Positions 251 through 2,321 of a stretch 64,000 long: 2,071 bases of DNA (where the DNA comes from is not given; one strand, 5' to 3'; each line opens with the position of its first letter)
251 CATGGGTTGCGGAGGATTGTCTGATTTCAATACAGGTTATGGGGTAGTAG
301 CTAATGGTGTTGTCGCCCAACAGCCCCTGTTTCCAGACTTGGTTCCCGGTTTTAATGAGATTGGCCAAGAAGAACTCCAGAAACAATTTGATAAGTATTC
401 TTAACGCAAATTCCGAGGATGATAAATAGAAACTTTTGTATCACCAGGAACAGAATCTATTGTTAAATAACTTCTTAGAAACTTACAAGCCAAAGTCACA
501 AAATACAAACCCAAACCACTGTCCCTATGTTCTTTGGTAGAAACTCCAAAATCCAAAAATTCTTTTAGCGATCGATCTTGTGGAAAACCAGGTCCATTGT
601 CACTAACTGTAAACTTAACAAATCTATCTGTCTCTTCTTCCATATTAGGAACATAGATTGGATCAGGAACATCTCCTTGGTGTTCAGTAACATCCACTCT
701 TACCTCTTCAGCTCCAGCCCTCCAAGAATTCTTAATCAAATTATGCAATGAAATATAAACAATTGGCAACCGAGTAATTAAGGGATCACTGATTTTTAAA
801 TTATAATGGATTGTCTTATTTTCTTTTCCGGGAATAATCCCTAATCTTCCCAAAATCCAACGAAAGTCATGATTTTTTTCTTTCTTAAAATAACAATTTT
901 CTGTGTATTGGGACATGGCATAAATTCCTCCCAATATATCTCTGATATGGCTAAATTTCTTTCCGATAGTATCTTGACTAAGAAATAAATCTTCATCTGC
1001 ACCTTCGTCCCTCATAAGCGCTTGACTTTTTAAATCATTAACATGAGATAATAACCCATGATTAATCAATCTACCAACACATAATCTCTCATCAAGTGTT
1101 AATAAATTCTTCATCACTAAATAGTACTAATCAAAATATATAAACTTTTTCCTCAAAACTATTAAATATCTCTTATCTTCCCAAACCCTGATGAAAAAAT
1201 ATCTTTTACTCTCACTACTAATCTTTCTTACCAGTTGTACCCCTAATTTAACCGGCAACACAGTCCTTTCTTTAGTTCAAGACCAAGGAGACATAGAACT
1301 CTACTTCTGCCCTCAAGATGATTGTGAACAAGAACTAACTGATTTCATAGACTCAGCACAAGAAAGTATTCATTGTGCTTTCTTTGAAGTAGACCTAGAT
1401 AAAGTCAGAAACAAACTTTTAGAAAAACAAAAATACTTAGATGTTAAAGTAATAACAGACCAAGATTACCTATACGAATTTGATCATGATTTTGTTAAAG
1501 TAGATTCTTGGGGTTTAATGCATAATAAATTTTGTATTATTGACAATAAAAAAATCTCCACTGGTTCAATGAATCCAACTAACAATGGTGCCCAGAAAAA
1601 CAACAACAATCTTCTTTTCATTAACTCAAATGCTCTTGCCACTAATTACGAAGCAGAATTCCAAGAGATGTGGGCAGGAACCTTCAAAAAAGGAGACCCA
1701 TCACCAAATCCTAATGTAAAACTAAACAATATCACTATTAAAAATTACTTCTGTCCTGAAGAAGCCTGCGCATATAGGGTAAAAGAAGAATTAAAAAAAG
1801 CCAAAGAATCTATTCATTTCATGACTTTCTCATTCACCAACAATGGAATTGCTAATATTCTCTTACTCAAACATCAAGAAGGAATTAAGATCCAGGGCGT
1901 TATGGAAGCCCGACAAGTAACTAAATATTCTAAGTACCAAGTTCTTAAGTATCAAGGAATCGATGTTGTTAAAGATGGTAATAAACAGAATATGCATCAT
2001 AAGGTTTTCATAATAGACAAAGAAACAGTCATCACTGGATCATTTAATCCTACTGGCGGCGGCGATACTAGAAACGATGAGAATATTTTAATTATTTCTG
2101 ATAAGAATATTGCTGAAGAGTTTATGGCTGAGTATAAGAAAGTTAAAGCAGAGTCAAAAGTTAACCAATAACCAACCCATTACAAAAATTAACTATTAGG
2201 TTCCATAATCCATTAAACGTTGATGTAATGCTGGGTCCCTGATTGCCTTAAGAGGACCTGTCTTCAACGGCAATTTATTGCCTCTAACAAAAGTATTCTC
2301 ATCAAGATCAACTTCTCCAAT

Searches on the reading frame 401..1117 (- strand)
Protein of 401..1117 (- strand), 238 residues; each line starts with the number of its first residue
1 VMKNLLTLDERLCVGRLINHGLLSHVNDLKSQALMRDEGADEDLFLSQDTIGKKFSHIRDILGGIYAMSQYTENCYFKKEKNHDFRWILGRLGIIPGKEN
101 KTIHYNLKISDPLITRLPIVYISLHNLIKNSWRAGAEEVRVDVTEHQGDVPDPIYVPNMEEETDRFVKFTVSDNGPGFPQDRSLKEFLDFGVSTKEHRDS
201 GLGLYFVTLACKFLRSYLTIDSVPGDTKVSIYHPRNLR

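Call 44: search_protein_families(library=pfam, proteins=[window:401-1117:-], max_evalue=0.001)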
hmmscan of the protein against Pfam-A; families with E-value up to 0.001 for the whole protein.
window:401-1117:- (238 aa): 2 families
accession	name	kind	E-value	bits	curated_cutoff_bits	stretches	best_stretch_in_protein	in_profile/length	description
PF02518.31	HATPase_c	-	7.7e-08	33.2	26.4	1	124-234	10-108/111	Histidine kinase-, DNA gyrase B-, and HSP90-like ATPase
PF13589.12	HATPase_c_3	-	3.6e-05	24.2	25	1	124-222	7-92/137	Histidine kinase-, DNA gyrase B-, and HSP90-like ATPase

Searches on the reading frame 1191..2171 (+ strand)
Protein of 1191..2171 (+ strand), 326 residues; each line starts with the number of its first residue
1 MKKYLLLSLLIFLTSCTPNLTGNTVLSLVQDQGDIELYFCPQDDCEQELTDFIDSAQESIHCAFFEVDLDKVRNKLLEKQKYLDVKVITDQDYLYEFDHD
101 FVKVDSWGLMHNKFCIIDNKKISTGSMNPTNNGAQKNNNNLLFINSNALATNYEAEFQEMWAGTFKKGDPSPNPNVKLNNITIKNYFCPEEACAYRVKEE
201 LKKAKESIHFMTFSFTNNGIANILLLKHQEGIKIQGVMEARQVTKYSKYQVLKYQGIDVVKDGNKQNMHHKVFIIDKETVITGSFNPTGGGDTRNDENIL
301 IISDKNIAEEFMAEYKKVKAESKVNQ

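Call 45: search_protein_families(library=pfam, proteins=[window:1191-2171:+], max_evalue=0.001)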
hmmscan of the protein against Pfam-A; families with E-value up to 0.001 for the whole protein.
window:1191-2171:+ (326 aa): 3 families
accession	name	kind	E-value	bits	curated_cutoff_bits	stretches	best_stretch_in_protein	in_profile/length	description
PF13091.12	PLDc_2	-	1.9e-37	128.5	27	2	198-317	2-130/132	PLD-like domain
PF07894.18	SACK1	-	2.1e-07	31.2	21.4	0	78-162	192-270/274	Scaffolding anchor of CK1 domain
PF00614.28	PLDc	-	3.9e-06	27.1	21.9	0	268-286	5-23/28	Phospholipase D Active site motif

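Call 57: find_encoding_contigs(protein=window:1191-2171:+, flank=10000, max_places=3)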
Protein window:1191-2171:+ (326 aa): 17 contigs read that carry it; 3 places shown.
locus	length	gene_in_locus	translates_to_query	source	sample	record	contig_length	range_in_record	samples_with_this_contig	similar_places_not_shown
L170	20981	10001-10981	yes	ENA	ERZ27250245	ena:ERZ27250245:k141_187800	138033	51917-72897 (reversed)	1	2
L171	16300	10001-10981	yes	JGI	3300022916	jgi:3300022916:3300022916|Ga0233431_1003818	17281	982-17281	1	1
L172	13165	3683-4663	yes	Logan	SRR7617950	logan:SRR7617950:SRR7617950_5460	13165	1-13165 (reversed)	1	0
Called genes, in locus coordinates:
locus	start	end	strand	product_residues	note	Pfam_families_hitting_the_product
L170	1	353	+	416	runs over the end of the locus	PF13354:Beta-lactamase2, PF00768:Peptidase_S11 (weak)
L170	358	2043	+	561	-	-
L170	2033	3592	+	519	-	PF01839:FG-GAP (faint)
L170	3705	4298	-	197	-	-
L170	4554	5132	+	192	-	PF00827:Ribosomal_L15e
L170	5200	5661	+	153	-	-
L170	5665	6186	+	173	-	-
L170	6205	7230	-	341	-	-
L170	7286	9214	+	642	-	-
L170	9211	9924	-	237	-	PF02518:HATPase_c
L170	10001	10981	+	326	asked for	PF13091:PLDc_2, PF07894:SACK1 (faint), PF00614:PLDc (faint), PF13091:PLDc_2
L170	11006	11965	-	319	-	-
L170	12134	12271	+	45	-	-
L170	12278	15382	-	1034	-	-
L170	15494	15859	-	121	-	-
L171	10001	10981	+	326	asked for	PF13091:PLDc_2, PF07894:SACK1 (faint), PF00614:PLDc (faint), PF13091:PLDc_2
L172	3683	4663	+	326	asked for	PF13091:PLDc_2, PF07894:SACK1 (faint), PF00614:PLDc (faint), PF13091:PLDc_2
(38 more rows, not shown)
